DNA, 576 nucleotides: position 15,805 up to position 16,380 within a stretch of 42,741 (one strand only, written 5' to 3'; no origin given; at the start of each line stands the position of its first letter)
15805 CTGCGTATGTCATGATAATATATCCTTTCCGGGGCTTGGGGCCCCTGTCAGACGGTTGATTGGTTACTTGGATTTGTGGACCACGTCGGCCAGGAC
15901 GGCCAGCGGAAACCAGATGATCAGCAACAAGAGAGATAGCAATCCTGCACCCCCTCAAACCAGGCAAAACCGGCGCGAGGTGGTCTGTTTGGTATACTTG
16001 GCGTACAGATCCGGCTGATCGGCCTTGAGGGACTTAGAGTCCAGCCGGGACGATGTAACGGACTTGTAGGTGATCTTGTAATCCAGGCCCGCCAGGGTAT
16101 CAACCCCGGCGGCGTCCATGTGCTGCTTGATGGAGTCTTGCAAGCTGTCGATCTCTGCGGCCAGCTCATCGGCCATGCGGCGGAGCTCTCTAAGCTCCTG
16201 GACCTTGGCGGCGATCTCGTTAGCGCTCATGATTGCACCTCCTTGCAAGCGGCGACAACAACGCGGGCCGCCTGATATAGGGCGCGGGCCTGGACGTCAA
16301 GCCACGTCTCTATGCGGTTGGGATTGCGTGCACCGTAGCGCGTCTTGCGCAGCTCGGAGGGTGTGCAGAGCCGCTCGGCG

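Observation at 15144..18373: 3.2-kb accessory island splits terS from terL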

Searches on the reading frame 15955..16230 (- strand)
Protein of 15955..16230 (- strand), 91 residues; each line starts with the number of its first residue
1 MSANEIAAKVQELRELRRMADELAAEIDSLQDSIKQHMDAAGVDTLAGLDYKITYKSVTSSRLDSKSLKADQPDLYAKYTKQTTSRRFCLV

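Call 3: search_protein_families(library=pfam, proteins=[window:15955-16230:-], max_evalue=0.01)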
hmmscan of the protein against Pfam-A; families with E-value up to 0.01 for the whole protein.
window:15955-16230:- (91 aa): 2 families
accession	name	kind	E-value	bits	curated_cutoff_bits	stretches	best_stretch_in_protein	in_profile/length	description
PF05565.16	Sipho_Gp157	-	0.0036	17.8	28.6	1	5-83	55-128/162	Siphovirus Gp157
PF24091.1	DUF7376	-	0.0052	17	27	1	3-54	89-141/219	Family of unknown function (DUF7376)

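Call 4: search_protein_families(library=phrogs, proteins=[window:15955-16230:-], max_evalue=0.01)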
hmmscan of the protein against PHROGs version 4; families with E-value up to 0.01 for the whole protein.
window:15955-16230:- (91 aa): 8 families
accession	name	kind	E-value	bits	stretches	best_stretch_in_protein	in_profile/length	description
phrog_434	-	DNA, RNA and nucleotide metabolism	1.3e-15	58.5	1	4-88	272-359/372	RecE-like recombination exonuclease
phrog_6244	-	unknown function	4.5e-13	50.6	1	5-88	16-103/107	-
phrog_1956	-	unknown function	7.7e-11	43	1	4-91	5-91/93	-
phrog_9618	-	unknown function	9.1e-05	23.6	1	13-85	31-105/118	-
phrog_34398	-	unknown function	0.00039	21.4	1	6-70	10-74/149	-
phrog_996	-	unknown function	0.0013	19.6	1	6-78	32-107/248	-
phrog_2362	-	unknown function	0.0023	18.8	1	4-51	94-141/223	-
phrog_253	-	DNA, RNA and nucleotide metabolism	0.0025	18.7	1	6-62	61-117/169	Mu Gam-like end protection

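Call 22: search_protein_families(library=padloc, proteins=[window:15955-16230:-], max_evalue=0.1)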
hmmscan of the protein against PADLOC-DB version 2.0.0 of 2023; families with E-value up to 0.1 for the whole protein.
window:15955-16230:- (91 aa): 0 families

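Call 23: search_protein_families(library=ncbifam, proteins=[window:15955-16230:-], max_evalue=0.1)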
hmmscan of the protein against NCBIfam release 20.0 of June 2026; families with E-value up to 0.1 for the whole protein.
window:15955-16230:- (91 aa): 0 families

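Call 64: find_homologous_proteins(query=window:15955-16230:-, max_evalue=0.001)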
Query window:15955-16230:- (91 aa): 631 proteins with E <= 0.001 among 638 candidates; the best 120 are listed.
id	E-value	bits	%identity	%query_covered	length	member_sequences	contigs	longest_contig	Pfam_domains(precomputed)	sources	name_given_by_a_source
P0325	2.1e-45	170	91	100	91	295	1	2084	-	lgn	-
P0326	3.3e-45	169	92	99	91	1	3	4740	-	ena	-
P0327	3.9e-45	169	92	99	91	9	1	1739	-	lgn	-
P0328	8.4e-45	168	92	99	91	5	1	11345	-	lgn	-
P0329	2.8e-44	166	89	99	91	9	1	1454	-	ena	-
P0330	4.6e-43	162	91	99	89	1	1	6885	-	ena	-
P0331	7.7e-42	158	87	99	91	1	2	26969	-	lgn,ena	-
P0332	1.3e-41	158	87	99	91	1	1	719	-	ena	-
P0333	4.9e-40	153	89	91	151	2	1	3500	-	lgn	-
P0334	3.1e-37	144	79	100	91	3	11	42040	-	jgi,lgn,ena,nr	jgi:predicted phage-related endonuclease|nr:MAG TPA: Exonuclease [Bacteriophage sp.]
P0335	7.6e-34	133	71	99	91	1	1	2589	-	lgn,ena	-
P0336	8.0e-34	133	87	82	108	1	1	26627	-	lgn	-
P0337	2.0e-33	132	70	99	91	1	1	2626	-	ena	-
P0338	3.7e-33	131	70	99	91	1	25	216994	-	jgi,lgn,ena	-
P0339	4.7e-33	130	70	99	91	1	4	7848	-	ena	-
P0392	2.0e-30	122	62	99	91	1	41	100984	-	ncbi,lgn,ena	-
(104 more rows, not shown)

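Call 67: search_solved_structures(query=A3, max_evalue=10)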
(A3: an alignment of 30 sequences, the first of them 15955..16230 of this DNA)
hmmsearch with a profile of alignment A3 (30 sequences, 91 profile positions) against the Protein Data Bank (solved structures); distinct sequences matched with E-value up to 10: 7.
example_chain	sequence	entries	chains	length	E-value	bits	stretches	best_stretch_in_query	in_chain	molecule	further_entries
2pms_C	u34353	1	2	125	0.3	14.8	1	7-44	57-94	PNEUMOCOCCAL SURFACE PROTEIN A (PSPA)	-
7mcd_A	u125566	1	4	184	0.56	13.9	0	5-40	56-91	AI-designed TIM-barrel F15C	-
2ra1_A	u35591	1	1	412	1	13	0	12-72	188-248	Surface layer protein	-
1xng_A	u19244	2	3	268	1.4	12.6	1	27-80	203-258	NH(3)-dependent NAD(+) synthetase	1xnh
4uic_A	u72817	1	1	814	2.9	11.6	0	12-72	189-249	SURFACE LAYER PROTEIN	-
4uj6_A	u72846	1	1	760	3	11.5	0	12-72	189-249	SURFACE LAYER PROTEIN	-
3s84_A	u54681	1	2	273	6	10.6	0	16-47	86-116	Apolipoprotein A-IV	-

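Call 71: predict_structure(alignment_id=A3)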
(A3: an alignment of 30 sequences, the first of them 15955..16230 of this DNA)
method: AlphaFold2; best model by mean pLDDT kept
length: 91 residues; sequences in the alignment: 30
mean_pLDDT: 78.6   pTM: 0.42
mean pLDDT of the five models: 78.6, 70.2, 68.8, 68.0, 66.7
residues with pLDDT >= 90: 25; 70-90: 40; 50-70: 22; < 50: 4
segments of 3 or more residues with pLDDT < 50: 58-61
pLDDT, mean of each block of 10 residues (from residue 1): 89 94 92 87 75 59 70 83 62 58
secondary structure, 60 per line:
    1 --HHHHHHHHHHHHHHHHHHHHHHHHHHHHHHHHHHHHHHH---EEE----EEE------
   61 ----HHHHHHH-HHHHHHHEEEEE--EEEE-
elements in order: H3-41 E45-47 E52-54 H65-71 H73-79 E80-84 E87-90

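Call 73: fold_search(model_id=the predicted structure, library=pdb)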
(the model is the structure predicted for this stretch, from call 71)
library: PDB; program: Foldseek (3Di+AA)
matches with E <= 10: 18; with E <= 0.001: 0
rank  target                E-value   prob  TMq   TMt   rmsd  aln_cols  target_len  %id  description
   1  7pua_F5               3.9e+00  0.05  0.25  0.05  17.8       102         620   17  Middle assembly intermediate of the Trypanosoma brucei mitoribosomal small subunit (released 2022-03-02)
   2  3o2q_E                4.4e+00  0.08  0.20  0.11   7.3        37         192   22  Crystal structure of the human symplekin-Ssu72-CTD phosphopeptide complex (released 2010-10-06)
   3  6nhj_b                4.4e+00  0.02  0.16  0.07  12.4        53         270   21  Atomic structures and deletion mutant reveal different capsid-binding patterns and functional significance of tegument (released 2019-03-06)
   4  3fmv_A                5.8e+00  0.07  0.19  0.11   7.0        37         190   19  Crystal structure of the serine phosphatase of RNA polymerase II CTD (SSU72 superfamily) from Drosophila melanogaster. (released 2009-01-06)
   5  9n74_ND               5.8e+00  0.03  0.21  0.24  20.8        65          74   14  SSU processome maturation and disassembly, State H (released 2025-10-29)
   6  4imi_B                7.1e+00  0.05  0.20  0.11   7.7        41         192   15  Novel Modifications on C-terminal Domain of RNA Polymerase II can Fine- tune the Phosphatase Activity of Ssu72. (released 2013-08-07)
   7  9im2_F                7.6e+00  0.03  0.20  0.06   9.8        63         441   11  The Cryo-EM structure of MPXV E5 in complex with ssDNA in intermediate state 3 (released 2025-06-18)
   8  6b91                  8.2e+00  0.06  0.27  0.11   5.8        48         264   12  Crystal structure of the N-terminal domain of human METTL16 (released 2018-04-04)
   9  9b7j_s                8.2e+00  0.05  0.35  0.19  12.0        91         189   21  Cryo-EM structure of human dynactin complex bound to Chlamydia effector Dre1 (released 2025-04-16)
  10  6znl_Z                8.2e+00  0.05  0.35  0.19  11.0        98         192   18  Cryo-EM structure of the dynactin complex (released 2020-07-29)
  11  8wh3_A                8.2e+00  0.03  0.19  0.06   9.6        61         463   11  MPOX E5 hexamer apo form (released 2024-09-25)
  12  1np0_C                8.2e+00  0.02  0.14  0.08   9.9        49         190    8  Human lysosomal beta-hexosaminidase isoform B in complex with intermediate analogue NAG-thiazoline (released 2003-04-29)
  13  8j58_a                8.2e+00  0.02  0.14  0.08  10.5        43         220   12  Cryo-EM structure of Mycobacterium tuberculosis ATP synthase Fo in the apo-form (released 2024-05-01)
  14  8j0s_a                8.2e+00  0.01  0.14  0.08  10.3        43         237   12  Cryo-EM structure of Mycobacterium tuberculosis ATP synthase in complex with bedaquiline(BDQ) (released 2024-05-22)
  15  6nhj_a                8.2e+00  0.01  0.15  0.06  12.0        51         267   22  Atomic structures and deletion mutant reveal different capsid-binding patterns and functional significance of tegument (released 2019-03-06)
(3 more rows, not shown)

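Call 76: find_encoding_contigs(protein=P0392, flank=7000, max_places=3)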
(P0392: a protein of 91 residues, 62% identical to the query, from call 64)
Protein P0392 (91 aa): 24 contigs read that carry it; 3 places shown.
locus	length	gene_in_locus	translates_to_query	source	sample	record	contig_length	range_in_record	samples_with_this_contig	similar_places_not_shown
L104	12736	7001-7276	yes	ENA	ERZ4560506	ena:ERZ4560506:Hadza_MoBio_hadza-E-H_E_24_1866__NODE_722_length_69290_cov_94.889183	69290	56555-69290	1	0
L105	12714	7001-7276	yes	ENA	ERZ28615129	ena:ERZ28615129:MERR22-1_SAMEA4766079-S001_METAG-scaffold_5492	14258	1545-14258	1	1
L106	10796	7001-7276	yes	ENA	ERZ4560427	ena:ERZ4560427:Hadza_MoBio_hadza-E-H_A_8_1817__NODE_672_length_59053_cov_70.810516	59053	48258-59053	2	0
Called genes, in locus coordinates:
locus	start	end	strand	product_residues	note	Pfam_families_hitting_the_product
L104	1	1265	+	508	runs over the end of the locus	PF00239:Resolvase, PF07508:Recombinase, PF13408:Zn_ribbon_recom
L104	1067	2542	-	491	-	PF14659:Phage_int_SAM_3, PF00589:Phage_integrase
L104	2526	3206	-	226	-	-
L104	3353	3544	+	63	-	-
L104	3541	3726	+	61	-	PF12728:HTH_17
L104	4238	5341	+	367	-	-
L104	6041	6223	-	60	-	-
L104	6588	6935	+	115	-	-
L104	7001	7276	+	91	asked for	-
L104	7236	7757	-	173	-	PF13560:HTH_31 (weak), PF01381:HTH_3 (weak)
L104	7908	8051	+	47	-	-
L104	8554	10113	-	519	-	PF13396:PLDc_N, PF13091:PLDc_2, PF00614:PLDc (weak), PF13091:PLDc_2, PF00614:PLDc (weak)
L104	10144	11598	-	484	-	PF17767:NAPRTase_N, PF17956:NAPRTase_C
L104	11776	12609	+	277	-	PF01869:BcrAD_BadFG (faint), PF03630:Fumble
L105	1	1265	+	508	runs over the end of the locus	PF00239:Resolvase, PF07508:Recombinase, PF13408:Zn_ribbon_recom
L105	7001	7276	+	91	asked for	-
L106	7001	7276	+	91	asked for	-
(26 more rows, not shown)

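Call 77: find_encoding_contigs(protein=P0338, flank=7000, max_places=2)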
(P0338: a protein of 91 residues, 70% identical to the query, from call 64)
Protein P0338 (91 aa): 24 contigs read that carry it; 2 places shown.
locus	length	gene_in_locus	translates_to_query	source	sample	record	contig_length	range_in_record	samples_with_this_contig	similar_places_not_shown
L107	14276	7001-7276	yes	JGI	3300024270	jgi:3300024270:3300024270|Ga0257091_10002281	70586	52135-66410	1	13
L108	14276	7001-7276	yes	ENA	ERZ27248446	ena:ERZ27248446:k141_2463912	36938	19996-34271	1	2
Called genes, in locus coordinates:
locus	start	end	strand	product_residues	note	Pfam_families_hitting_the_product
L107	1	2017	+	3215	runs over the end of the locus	PF13306:LRR_5, PF13620:CarboxypepD_reg (faint), PF02369:Big_1 (weak), PF13287:Fn3_assoc (weak), PF13290:CHB_HEX_C_1 (weak), PF18998:Flg_new_2, PF00395:SLH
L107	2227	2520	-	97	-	PF19553:DUF6076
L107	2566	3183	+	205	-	PF00589:Phage_integrase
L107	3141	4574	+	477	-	PF14659:Phage_int_SAM_3, PF00589:Phage_integrase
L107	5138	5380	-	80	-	-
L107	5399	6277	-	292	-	PF04383:KilA-N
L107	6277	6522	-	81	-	-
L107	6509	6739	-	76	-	PF13443:HTH_26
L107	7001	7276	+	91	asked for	-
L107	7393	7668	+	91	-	-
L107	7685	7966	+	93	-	-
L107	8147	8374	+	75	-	PF12728:HTH_17 (weak)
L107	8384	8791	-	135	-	-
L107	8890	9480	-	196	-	-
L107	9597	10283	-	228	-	-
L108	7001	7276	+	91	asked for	-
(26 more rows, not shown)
